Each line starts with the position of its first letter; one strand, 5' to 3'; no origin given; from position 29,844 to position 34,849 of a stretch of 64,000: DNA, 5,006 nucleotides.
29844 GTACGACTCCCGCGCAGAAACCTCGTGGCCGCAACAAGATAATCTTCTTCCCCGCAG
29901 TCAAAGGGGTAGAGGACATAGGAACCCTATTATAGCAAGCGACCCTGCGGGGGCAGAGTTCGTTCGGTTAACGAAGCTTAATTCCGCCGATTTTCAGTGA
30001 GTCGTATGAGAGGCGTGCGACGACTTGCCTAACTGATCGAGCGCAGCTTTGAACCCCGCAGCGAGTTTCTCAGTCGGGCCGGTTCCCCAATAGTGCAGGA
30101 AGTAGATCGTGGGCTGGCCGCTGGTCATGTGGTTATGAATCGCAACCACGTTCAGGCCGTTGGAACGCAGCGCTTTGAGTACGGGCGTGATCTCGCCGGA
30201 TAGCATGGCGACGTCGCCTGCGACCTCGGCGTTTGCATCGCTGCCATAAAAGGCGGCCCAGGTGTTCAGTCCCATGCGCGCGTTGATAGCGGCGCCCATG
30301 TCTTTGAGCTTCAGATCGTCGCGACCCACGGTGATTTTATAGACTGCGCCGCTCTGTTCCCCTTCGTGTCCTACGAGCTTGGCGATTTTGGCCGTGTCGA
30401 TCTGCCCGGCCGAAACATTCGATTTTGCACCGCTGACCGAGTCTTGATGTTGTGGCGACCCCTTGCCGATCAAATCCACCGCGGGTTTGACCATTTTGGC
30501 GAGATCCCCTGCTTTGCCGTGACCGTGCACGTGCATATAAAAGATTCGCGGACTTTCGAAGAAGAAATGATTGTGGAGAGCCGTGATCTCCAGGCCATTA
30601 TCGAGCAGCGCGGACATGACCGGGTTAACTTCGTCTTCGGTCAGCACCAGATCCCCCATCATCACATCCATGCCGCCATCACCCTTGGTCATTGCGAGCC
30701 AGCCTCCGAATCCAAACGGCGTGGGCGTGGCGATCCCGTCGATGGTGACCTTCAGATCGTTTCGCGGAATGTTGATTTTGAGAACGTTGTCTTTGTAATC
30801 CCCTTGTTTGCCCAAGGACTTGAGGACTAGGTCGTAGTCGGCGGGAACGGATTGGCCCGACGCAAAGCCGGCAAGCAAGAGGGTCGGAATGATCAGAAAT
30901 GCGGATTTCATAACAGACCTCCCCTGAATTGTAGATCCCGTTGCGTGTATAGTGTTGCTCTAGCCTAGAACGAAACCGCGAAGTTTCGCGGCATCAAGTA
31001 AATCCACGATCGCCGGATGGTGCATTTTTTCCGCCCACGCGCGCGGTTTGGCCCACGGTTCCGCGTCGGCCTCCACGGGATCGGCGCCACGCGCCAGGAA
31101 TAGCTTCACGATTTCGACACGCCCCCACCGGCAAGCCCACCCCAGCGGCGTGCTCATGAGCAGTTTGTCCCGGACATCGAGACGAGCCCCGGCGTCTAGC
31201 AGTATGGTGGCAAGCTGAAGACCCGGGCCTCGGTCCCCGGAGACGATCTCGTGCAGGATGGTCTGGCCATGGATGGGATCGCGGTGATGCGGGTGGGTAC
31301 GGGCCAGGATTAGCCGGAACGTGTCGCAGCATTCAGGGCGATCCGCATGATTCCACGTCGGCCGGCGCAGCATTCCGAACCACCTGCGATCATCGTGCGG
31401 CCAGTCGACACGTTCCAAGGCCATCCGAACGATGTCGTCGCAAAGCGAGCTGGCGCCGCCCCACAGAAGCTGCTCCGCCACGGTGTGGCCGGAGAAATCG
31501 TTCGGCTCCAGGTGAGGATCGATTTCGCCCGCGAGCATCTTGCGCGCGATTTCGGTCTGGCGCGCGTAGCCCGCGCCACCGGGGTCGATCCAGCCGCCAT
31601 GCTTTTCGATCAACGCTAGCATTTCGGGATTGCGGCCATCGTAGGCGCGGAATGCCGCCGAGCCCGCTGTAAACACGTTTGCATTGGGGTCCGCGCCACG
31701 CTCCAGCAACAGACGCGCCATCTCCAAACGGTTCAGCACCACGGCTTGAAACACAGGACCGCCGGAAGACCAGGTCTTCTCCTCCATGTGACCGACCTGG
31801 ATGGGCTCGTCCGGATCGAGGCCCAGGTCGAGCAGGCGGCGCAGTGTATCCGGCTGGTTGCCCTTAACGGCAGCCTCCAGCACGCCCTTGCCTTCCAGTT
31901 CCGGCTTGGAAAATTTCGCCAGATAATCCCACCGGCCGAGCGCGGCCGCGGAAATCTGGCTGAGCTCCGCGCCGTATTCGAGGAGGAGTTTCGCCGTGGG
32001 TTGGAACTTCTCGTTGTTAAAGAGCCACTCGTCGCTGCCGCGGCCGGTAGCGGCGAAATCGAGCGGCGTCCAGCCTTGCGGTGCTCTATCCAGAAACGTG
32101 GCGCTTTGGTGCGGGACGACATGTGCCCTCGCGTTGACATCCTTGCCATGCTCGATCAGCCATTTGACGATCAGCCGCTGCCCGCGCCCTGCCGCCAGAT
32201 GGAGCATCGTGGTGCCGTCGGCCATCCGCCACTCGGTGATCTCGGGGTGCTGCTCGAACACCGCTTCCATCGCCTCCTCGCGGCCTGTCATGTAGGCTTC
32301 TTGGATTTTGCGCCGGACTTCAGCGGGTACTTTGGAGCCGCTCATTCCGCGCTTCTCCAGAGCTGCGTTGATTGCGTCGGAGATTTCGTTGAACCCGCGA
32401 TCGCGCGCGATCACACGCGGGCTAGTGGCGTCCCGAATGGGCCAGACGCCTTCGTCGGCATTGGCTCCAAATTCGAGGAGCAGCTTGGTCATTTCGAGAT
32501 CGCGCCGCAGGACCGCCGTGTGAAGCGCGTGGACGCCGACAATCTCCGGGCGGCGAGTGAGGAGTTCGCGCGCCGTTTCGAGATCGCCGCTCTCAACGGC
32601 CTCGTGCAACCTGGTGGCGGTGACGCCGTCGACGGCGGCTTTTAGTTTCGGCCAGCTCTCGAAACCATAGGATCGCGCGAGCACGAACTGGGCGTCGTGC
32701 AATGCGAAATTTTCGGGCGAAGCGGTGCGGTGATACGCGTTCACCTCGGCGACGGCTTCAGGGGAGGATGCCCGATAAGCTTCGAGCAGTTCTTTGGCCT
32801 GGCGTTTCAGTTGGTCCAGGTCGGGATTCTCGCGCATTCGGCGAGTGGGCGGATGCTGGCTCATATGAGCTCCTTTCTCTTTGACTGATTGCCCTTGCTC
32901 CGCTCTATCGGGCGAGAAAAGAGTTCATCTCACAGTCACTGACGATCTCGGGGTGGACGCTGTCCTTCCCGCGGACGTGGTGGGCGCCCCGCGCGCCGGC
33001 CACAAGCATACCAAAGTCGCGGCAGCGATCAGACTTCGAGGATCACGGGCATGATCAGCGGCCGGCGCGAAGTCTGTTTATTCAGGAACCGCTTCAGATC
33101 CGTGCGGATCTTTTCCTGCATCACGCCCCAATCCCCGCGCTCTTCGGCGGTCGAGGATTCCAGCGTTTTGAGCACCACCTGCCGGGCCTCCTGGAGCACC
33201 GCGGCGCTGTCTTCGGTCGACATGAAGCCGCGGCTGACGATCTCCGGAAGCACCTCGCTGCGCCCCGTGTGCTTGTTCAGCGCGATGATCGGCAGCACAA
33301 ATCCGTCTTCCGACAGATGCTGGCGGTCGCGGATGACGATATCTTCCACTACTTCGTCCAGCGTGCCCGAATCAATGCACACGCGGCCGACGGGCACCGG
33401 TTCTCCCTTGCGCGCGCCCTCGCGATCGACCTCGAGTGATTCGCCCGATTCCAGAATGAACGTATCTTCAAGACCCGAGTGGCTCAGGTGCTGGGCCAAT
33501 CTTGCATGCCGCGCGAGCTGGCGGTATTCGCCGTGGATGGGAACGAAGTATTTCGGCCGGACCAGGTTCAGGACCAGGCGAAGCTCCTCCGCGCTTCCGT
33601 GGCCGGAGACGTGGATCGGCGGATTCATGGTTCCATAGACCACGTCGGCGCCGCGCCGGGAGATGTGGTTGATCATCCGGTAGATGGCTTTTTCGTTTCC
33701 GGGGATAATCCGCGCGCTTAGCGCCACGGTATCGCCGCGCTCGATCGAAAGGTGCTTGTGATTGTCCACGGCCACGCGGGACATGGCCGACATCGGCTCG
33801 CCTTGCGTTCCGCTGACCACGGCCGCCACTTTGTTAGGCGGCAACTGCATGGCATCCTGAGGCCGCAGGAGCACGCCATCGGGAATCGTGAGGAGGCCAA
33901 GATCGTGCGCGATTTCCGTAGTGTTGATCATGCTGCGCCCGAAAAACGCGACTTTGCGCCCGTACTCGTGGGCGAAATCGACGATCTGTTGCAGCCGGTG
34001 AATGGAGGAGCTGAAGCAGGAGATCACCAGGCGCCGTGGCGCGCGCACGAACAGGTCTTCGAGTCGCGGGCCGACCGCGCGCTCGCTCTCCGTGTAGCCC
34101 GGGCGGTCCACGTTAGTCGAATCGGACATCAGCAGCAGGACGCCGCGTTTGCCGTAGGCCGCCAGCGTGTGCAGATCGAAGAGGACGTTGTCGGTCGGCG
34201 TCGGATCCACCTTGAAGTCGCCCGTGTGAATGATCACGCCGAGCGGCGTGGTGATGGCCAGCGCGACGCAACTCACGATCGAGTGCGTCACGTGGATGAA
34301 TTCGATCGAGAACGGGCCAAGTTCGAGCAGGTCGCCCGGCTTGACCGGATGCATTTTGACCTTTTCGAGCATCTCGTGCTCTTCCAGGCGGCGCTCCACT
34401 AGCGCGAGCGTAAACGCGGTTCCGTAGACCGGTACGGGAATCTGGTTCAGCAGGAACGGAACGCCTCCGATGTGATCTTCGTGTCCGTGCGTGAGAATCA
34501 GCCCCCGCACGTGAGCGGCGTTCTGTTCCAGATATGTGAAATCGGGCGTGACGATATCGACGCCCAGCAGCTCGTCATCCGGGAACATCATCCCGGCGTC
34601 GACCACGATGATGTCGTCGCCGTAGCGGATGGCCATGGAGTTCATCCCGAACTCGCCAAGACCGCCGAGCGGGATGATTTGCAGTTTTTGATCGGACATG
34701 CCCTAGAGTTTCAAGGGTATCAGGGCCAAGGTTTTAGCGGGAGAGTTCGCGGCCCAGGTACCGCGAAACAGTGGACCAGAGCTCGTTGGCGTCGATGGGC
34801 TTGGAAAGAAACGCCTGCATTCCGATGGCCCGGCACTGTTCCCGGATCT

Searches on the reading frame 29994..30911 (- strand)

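Call 12: search_protein_families(library=pfam, max_evalue=0.00001, proteins=[window:29994-30911:-])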
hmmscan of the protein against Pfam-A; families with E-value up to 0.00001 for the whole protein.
window:29994-30911:- (305 aa): 1 family
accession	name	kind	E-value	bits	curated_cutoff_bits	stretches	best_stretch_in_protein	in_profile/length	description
PF07485.16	DUF1529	-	1.9e-79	263.8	25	2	31-146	5-120/121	Domain of Unknown Function (DUF1259)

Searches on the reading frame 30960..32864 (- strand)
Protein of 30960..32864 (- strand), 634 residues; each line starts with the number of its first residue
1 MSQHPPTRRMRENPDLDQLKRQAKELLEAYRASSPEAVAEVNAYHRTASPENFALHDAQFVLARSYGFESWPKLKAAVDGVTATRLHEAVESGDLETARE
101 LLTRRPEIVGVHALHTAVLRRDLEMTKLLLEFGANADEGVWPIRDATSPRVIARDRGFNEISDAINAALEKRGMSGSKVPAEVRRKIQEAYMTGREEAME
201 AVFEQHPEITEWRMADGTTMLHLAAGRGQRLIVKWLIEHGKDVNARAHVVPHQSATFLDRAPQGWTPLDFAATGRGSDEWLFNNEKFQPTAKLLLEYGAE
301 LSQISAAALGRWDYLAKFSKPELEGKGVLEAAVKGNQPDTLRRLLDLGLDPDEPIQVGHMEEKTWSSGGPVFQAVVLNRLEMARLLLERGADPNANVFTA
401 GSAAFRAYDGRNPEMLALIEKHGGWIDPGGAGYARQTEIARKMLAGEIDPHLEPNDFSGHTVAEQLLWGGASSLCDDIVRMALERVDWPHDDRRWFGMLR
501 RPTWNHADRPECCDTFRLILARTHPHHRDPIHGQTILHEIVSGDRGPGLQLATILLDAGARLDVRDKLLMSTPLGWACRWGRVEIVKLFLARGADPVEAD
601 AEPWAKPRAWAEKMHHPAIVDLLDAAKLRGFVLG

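Call 12: search_protein_families(library=pfam, max_evalue=0.00001, proteins=[window:30960-32864:-])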
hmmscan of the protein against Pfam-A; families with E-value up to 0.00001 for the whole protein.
window:30960-32864:- (634 aa): 6 families
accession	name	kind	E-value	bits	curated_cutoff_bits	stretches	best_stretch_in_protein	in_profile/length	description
PF00023.36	Ank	-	6e-36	120.9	21.1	0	216-246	1-31/33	Ankyrin repeat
PF12796.13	Ank_2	-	2.2e-30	105.5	27.3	2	198-301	12-86/90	Ankyrin repeats (3 copies)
PF13606.12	Ank_3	-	7.5e-29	96.6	22.3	0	219-245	4-30/30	Ankyrin repeat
PF13637.12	Ank_4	-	1.3e-25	89.4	22.7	0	86-130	1-50/50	Ankyrin repeats (many copies)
PF13857.12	Ank_5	-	6.2e-16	58.8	27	0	110-136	16-42/56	Ankyrin repeats (many copies)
PF24521.3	Ank_KRIT1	-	2.5e-10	40.7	80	0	82-136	18-73/149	KRIT1 ankyrin-repeats domain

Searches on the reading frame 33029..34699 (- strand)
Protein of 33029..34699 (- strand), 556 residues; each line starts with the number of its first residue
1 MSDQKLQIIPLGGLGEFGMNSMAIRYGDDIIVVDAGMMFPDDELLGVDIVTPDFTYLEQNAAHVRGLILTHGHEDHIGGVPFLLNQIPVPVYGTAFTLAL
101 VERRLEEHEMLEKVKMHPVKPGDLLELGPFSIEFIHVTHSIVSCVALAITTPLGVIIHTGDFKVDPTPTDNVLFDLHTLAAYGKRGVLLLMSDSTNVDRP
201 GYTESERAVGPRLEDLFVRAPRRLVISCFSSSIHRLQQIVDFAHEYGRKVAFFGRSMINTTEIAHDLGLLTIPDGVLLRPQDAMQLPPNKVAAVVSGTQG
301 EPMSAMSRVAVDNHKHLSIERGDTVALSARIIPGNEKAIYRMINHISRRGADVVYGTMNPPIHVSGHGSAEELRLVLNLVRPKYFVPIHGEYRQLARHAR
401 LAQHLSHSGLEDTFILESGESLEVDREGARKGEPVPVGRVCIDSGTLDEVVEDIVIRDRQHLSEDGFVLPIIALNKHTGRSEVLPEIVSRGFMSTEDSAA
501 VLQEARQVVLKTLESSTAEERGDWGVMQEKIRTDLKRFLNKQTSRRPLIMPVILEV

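Call 12: search_protein_families(library=pfam, max_evalue=0.00001, proteins=[window:33029-34699:-])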
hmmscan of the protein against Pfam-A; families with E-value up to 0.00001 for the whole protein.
window:33029-34699:- (556 aa): 5 families
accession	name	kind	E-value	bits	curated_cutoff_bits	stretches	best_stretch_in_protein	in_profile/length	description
PF22505.1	RNase_J_b_CASP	-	4.2e-44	149.8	27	1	222-346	2-126/126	Ribonuclease J, beta-CASP domain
PF17770.6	RNase_J_C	-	3e-26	92.8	23.8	1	455-556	1-102/102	Ribonuclease J C-terminal domain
PF00753.33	Lactamase_B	-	1.2e-13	51.9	22.7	1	17-179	4-169/196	Metallo-beta-lactamase superfamily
PF12706.13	Lactamase_B_2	-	1.2e-11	45.1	27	1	57-164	24-145/200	Beta-lactamase superfamily domain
PF07521.17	RMMBL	-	3.4e-10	40.2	21.6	1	363-403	12-54/63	Zn-dependent metallo-hydrolase RNA specificity domain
